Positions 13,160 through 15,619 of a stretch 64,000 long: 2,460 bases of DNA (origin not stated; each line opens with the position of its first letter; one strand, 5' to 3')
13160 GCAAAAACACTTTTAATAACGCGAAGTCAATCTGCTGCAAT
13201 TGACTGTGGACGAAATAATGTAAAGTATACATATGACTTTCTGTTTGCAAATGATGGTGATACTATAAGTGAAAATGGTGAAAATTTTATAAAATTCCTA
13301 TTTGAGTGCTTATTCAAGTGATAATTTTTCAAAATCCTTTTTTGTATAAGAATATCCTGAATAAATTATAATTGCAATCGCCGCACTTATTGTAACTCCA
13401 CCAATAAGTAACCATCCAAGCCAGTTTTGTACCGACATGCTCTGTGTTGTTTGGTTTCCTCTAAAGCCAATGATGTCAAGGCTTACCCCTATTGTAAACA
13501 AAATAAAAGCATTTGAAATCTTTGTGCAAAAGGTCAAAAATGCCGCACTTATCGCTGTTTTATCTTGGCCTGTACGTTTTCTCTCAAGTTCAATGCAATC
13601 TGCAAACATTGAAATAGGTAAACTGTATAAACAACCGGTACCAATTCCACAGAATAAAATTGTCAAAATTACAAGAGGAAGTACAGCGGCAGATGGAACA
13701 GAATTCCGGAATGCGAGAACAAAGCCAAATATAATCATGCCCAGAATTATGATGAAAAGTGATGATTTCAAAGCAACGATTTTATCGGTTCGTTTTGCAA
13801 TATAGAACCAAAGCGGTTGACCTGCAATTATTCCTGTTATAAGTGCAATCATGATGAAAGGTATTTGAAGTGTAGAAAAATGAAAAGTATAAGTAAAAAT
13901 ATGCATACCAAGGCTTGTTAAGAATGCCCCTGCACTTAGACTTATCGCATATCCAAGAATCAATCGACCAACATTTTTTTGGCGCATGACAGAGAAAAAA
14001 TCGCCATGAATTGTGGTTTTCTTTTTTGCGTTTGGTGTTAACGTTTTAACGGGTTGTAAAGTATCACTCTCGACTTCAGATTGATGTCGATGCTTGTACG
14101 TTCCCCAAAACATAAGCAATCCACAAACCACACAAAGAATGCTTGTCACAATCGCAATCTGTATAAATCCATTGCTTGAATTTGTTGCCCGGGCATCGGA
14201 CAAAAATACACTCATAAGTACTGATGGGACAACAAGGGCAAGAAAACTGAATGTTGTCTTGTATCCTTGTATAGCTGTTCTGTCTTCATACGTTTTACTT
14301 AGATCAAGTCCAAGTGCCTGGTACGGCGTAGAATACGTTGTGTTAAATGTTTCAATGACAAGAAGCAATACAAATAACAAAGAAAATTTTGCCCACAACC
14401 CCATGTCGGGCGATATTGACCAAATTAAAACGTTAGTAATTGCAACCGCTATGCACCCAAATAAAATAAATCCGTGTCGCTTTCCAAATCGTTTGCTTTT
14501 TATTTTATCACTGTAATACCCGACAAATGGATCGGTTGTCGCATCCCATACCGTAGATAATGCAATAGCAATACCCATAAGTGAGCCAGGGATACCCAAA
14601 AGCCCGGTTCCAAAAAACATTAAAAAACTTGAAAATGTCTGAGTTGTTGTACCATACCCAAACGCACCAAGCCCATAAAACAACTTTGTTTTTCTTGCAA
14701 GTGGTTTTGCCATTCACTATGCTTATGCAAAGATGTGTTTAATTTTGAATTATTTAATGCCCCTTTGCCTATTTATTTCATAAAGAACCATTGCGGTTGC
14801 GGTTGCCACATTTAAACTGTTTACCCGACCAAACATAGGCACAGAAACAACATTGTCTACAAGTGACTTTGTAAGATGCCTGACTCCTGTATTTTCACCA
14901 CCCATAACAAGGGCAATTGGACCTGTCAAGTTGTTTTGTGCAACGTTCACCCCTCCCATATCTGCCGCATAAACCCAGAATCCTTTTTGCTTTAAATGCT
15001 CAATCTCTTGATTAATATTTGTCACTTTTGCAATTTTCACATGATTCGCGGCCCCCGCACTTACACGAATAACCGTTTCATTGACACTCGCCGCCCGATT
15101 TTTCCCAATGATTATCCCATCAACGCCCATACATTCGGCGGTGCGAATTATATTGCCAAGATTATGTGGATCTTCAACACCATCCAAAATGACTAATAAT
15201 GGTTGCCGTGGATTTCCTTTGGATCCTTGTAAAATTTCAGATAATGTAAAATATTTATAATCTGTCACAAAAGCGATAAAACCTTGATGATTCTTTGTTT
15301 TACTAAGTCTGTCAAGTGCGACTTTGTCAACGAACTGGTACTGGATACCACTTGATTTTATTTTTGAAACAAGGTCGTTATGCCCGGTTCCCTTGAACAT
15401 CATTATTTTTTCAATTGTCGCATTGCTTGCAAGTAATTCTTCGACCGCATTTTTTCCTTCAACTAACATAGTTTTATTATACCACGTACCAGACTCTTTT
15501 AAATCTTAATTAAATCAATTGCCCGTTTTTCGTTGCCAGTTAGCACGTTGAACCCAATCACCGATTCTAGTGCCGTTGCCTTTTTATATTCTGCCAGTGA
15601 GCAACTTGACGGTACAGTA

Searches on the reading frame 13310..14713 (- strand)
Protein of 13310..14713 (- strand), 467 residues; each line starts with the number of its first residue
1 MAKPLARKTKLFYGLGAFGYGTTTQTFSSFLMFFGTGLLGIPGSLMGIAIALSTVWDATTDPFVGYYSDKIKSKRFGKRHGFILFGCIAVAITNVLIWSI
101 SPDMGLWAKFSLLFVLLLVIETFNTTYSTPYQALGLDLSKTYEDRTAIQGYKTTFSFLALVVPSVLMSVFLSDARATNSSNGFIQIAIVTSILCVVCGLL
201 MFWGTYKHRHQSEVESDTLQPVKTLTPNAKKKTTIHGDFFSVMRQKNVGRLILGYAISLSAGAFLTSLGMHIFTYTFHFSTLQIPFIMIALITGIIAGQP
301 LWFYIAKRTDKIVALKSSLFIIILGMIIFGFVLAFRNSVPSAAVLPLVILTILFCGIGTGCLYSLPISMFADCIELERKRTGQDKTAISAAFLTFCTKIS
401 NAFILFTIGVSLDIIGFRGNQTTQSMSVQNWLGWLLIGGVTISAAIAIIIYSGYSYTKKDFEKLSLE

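Call 26: search_protein_families(library=pfam, proteins=[window:13310-14713:-], max_evalue=0.001)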
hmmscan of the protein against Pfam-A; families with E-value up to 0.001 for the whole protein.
window:13310-14713:- (467 aa): 2 families
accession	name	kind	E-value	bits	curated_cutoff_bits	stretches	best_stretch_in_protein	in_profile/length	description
PF13347.12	MFS_2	-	9.6e-55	186.3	27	1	12-457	1-426/427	MFS/sugar transport protein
PF07690.21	MFS_1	-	2.2e-17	63.5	33.4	1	17-374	5-323/347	Major Facilitator Superfamily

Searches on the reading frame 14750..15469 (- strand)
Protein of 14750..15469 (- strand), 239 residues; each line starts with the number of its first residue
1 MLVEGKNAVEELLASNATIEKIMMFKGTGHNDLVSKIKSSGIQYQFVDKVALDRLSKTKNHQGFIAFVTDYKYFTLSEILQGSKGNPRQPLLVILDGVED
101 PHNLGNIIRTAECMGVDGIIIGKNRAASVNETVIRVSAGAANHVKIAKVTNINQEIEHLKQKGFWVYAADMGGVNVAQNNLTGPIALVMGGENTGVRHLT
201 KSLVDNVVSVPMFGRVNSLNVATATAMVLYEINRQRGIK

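Call 73: search_protein_families(library=pfam, proteins=[window:14750-15469:-], max_evalue=0.00001)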
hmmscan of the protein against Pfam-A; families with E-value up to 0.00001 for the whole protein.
window:14750-15469:- (239 aa): 2 families
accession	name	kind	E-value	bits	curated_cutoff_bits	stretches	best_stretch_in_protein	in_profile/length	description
PF00588.24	SpoU_methylase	-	6.5e-43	146.7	29.7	1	91-230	2-142/142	SpoU rRNA Methylase family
PF08032.17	SpoU_sub_bind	-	1.8e-18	67.1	22.8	1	2-73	1-75/76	RNA 2'-O ribose methyltransferase substrate binding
